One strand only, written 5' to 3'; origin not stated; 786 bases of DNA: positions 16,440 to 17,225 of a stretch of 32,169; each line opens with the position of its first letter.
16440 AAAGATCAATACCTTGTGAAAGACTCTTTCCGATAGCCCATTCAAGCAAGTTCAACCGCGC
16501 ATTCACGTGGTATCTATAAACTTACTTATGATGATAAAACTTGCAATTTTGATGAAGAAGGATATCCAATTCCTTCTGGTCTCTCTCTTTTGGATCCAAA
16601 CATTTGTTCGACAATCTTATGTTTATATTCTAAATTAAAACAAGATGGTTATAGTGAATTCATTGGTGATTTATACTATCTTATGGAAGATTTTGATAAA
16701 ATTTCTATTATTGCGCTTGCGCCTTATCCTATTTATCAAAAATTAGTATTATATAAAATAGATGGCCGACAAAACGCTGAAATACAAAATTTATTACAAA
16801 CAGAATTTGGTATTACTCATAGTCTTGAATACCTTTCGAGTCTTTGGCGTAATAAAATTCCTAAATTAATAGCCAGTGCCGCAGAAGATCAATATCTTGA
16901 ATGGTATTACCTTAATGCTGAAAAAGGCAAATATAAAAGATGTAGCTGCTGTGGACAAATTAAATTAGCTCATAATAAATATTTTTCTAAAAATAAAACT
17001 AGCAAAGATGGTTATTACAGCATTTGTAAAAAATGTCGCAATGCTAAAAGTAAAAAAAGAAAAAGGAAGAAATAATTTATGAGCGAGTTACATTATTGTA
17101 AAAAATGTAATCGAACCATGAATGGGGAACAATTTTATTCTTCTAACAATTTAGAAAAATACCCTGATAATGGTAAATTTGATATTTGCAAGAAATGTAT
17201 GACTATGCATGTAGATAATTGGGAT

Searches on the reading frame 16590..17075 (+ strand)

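Call 66: search_protein_families(library=phrogs, proteins=[window:16590-17075:+], max_evalue=0.001)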
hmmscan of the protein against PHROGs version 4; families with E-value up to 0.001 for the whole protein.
window:16590-17075:+ (161 aa): 6 families
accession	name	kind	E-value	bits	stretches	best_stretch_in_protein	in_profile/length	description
phrog_5767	-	transcription regulation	1.8e-29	104.3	1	2-152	248-392/393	sigma factor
phrog_2255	-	DNA, RNA and nucleotide metabolism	3e-07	31.1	1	106-160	44-95/211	HNH endonuclease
phrog_1035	-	DNA, RNA and nucleotide metabolism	1.3e-05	26.2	1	114-160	62-106/271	endonuclease VII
phrog_5558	-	moron, auxiliary metabolic gene and host takeover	7.1e-05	24.1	1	115-160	8-51/130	Lar-like restriction alleviation protein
phrog_6611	-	unknown function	0.00032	21.8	1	108-155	133-179/180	-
phrog_2633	-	DNA, RNA and nucleotide metabolism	0.00078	20.6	0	111-160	9-56/142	endonuclease VII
